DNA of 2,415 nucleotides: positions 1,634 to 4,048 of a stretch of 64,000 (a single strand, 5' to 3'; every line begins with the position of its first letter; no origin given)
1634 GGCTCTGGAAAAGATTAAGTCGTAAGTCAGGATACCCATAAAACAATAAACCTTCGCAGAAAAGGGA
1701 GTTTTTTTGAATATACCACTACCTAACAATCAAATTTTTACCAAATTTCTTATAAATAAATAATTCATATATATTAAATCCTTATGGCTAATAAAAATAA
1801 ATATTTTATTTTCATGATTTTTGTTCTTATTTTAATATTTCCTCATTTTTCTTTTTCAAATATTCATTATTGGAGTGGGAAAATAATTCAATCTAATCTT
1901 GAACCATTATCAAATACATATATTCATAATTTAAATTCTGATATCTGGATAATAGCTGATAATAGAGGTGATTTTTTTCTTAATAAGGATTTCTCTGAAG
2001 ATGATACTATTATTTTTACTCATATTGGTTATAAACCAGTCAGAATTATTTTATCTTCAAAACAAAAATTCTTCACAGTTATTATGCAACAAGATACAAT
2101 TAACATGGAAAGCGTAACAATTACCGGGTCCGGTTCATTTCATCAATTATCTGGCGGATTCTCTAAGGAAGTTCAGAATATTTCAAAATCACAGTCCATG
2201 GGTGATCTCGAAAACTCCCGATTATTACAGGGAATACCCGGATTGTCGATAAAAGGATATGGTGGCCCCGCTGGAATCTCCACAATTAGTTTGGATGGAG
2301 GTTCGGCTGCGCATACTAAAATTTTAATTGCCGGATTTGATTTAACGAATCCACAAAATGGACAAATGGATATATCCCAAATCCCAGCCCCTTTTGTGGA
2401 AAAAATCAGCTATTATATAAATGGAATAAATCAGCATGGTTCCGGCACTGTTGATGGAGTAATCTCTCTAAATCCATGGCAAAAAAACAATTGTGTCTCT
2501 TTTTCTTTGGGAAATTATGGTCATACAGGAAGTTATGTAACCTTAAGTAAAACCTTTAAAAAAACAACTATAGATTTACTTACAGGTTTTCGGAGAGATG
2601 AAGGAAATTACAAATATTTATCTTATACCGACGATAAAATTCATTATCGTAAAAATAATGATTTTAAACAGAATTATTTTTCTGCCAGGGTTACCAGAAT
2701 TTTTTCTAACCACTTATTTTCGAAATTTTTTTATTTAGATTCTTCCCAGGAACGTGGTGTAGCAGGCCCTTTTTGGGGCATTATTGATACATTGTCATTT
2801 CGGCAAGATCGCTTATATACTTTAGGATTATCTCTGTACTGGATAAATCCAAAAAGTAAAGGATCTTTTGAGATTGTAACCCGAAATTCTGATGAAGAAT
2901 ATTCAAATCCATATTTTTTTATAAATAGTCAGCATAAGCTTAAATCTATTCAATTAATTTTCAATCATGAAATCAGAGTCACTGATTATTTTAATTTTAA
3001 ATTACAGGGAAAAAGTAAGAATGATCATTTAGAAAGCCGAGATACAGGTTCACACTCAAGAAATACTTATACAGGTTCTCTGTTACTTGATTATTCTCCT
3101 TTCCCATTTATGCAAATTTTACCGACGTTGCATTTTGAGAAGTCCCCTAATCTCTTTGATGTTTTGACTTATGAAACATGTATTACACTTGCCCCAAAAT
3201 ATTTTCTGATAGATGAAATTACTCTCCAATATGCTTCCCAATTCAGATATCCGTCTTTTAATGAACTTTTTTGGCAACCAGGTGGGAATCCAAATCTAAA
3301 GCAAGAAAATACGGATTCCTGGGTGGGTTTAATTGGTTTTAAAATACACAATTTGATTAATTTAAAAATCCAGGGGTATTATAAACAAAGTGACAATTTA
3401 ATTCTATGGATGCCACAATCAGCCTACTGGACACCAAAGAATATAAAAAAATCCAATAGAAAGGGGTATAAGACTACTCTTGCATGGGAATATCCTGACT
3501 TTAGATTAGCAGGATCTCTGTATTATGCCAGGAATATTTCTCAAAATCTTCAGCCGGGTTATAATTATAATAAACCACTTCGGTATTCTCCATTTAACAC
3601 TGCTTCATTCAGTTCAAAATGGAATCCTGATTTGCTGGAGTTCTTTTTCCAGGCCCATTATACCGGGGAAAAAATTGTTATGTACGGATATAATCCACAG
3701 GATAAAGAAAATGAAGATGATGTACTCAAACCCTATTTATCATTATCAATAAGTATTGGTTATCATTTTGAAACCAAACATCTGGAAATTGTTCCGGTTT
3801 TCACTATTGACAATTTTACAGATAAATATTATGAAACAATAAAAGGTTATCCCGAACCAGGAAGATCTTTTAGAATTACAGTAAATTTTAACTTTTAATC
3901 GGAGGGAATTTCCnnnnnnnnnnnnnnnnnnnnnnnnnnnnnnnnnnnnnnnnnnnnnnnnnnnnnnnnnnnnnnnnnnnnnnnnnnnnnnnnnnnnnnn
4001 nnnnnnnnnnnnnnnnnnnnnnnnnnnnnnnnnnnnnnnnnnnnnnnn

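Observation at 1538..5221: Cobalamin riboswitch driving a BtuB-like receptor and a beta-propeller protein carrying a T9SS sorting tail, a possible T9SS-anchored BtuG analogue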

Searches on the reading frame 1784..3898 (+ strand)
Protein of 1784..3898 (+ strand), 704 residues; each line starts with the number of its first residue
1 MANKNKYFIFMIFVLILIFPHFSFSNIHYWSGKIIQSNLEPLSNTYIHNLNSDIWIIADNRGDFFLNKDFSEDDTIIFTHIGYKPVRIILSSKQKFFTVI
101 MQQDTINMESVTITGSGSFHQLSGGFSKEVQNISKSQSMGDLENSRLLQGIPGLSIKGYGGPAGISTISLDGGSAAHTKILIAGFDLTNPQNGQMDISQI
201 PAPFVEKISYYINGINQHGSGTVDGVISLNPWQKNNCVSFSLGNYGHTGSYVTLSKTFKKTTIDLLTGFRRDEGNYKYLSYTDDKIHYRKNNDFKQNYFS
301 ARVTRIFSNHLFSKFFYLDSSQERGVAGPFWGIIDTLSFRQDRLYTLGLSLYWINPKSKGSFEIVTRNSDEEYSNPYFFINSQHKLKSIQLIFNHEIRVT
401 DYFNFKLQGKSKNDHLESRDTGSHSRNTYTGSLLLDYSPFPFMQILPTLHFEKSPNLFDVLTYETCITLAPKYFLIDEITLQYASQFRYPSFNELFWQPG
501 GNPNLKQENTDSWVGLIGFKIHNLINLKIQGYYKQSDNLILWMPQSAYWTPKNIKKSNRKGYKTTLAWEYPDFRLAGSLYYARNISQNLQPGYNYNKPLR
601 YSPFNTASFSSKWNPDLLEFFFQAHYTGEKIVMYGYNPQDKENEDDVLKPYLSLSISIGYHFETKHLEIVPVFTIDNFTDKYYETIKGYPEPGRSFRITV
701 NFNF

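Call 5: search_protein_families(library=pfam, proteins=[window:1784-3898:+], max_evalue=0.1)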
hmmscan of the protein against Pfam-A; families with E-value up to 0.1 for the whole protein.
window:1784-3898:+ (704 aa): 3 families
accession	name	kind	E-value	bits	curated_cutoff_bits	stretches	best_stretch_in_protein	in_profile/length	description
PF13715.12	CarbopepD_reg_2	-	1.6e-06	28.5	32.2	1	31-113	2-88/88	CarboxypepD_reg-like domain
PF07715.20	Plug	-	2.2e-06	28.6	23.9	1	141-212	22-92/107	TonB-dependent Receptor Plug Domain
PF14513.12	DAG_kinase_N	-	0.095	13.4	23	0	261-317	23-77/151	Diacylglycerol kinase N-terminus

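Call 6: search_protein_families(library=ncbifam, proteins=[window:1784-3898:+], max_evalue=0.1)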
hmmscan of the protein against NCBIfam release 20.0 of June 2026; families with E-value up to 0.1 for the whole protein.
window:1784-3898:+ (704 aa): 5 families
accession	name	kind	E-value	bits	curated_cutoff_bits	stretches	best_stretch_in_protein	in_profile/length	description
TIGR01779.1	TonB-B12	equivalog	2.5e-22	79.2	599.7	2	475-704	397-614/614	TonB-dependent vitamin B12 receptor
NF007926.1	PRK10641.1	equivalog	5.7e-20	71.4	836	2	479-704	407-617/617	TonB-dependent vitamin B12 receptor BtuB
NF038079.1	TonB_sider_MxcH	equivalog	1e-06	27.2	925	1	527-700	606-788/792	TonB-dependent siderophore myxochelin receptor MxcH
TIGR01783.1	TonB-siderophor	subfamily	1.4e-06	27.3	223.5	1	558-704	501-649/649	TonB-dependent siderophore receptor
NF053692.1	BamP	equivalog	2e-06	27.4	230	1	11-129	6-126/251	BamP family beta-barrel-assembly machinery protein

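Call 8: search_solved_structures(query=window:1784-3898:+, max_evalue=0.01)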
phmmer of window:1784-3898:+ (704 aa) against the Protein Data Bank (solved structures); distinct sequences matched with E-value up to 0.01: 10.
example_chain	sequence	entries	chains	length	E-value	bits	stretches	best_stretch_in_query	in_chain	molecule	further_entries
8blw_A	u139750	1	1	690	5.5e-19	71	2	472-702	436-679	Vitamin B12 transporter BtuB1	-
8bmx_C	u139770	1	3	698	4.6e-16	61.3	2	484-701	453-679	Putative TonB-linked outer membrane receptor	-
8p98_A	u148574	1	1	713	5.5e-15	57.7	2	485-700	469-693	Vitamin B12 transporter BtuB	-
8p97_A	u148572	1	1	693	5.8e-15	57.7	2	485-700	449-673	TonB-dependent receptor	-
3rgn_A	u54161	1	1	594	1.1e-09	40.2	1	146-293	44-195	Vitamin B12 transporter BtuB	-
1nqf_A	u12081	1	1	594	5e-09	38.1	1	146-293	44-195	Vitamin B12 receptor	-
3rgm_A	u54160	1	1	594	5.8e-09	37.8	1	146-293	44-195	Vitamin B12 transporter BtuB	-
2gsk_A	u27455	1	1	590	6.8e-09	37.6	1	146-293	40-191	Vitamin B12 transporter btuB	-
1nqe_A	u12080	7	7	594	6.9e-09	37.6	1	146-293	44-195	Vitamin B12 receptor | Vitamin B12 transporter btuB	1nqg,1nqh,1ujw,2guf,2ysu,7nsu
3m8b_A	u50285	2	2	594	7e-09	37.6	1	146-293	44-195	Vitamin B12 transporter btuB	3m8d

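Call 63: search_solved_structures(query=A3, max_evalue=0.00001)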
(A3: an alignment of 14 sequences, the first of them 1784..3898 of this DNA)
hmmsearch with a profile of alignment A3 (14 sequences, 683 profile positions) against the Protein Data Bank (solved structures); distinct sequences matched with E-value up to 0.00001: 14.
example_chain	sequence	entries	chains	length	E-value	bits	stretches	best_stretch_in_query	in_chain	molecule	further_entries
8bmx_C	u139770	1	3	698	5.5e-44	153.7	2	411-680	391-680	Putative TonB-linked outer membrane receptor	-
8p97_A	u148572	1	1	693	2.3e-41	145.1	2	413-680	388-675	TonB-dependent receptor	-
8p98_A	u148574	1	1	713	2.6e-41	144.8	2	413-680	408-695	Vitamin B12 transporter BtuB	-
8blw_A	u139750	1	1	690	3.2e-36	128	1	118-680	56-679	Vitamin B12 transporter BtuB1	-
1nqf_A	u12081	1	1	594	1e-32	116.5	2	119-282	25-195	Vitamin B12 receptor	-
3rgm_A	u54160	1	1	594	7.6e-32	113.6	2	119-282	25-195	Vitamin B12 transporter BtuB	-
1nqe_A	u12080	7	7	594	1e-31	113.1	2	119-282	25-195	Vitamin B12 receptor | Vitamin B12 transporter btuB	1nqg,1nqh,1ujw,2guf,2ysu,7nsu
2gsk_A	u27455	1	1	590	1.1e-31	113.1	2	119-282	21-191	Vitamin B12 transporter btuB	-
3m8b_A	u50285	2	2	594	1.2e-31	112.9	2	120-282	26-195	Vitamin B12 transporter btuB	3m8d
3rgn_A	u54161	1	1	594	4.6e-31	111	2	119-282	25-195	Vitamin B12 transporter BtuB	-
9gbc_A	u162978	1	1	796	1.3e-17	66.6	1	12-270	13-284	TonB-linked outer membrane receptor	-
2hdf_A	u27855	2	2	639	1.4e-07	33.3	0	110-224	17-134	Colicin I receptor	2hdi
9nn6_A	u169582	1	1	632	1.5e-07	33.3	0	111-224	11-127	Colicin I receptor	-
9hfj_A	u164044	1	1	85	7.4e-06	27.7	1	23-98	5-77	SusC homolog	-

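Call 64: search_solved_structures(query=A3, max_evalue=1e-40, show_alignments=3)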
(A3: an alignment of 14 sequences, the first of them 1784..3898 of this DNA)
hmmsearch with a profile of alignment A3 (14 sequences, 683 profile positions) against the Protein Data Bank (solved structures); distinct sequences matched with E-value up to 1e-40: 3.
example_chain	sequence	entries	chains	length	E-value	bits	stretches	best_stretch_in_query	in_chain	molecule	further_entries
8bmx_C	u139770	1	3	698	5.5e-44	153.7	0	411-680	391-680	Putative TonB-linked outer membrane receptor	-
8p97_A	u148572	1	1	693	2.3e-41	145.1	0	413-680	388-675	TonB-dependent receptor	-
8p98_A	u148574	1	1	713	2.6e-41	144.8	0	413-680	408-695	Vitamin B12 transporter BtuB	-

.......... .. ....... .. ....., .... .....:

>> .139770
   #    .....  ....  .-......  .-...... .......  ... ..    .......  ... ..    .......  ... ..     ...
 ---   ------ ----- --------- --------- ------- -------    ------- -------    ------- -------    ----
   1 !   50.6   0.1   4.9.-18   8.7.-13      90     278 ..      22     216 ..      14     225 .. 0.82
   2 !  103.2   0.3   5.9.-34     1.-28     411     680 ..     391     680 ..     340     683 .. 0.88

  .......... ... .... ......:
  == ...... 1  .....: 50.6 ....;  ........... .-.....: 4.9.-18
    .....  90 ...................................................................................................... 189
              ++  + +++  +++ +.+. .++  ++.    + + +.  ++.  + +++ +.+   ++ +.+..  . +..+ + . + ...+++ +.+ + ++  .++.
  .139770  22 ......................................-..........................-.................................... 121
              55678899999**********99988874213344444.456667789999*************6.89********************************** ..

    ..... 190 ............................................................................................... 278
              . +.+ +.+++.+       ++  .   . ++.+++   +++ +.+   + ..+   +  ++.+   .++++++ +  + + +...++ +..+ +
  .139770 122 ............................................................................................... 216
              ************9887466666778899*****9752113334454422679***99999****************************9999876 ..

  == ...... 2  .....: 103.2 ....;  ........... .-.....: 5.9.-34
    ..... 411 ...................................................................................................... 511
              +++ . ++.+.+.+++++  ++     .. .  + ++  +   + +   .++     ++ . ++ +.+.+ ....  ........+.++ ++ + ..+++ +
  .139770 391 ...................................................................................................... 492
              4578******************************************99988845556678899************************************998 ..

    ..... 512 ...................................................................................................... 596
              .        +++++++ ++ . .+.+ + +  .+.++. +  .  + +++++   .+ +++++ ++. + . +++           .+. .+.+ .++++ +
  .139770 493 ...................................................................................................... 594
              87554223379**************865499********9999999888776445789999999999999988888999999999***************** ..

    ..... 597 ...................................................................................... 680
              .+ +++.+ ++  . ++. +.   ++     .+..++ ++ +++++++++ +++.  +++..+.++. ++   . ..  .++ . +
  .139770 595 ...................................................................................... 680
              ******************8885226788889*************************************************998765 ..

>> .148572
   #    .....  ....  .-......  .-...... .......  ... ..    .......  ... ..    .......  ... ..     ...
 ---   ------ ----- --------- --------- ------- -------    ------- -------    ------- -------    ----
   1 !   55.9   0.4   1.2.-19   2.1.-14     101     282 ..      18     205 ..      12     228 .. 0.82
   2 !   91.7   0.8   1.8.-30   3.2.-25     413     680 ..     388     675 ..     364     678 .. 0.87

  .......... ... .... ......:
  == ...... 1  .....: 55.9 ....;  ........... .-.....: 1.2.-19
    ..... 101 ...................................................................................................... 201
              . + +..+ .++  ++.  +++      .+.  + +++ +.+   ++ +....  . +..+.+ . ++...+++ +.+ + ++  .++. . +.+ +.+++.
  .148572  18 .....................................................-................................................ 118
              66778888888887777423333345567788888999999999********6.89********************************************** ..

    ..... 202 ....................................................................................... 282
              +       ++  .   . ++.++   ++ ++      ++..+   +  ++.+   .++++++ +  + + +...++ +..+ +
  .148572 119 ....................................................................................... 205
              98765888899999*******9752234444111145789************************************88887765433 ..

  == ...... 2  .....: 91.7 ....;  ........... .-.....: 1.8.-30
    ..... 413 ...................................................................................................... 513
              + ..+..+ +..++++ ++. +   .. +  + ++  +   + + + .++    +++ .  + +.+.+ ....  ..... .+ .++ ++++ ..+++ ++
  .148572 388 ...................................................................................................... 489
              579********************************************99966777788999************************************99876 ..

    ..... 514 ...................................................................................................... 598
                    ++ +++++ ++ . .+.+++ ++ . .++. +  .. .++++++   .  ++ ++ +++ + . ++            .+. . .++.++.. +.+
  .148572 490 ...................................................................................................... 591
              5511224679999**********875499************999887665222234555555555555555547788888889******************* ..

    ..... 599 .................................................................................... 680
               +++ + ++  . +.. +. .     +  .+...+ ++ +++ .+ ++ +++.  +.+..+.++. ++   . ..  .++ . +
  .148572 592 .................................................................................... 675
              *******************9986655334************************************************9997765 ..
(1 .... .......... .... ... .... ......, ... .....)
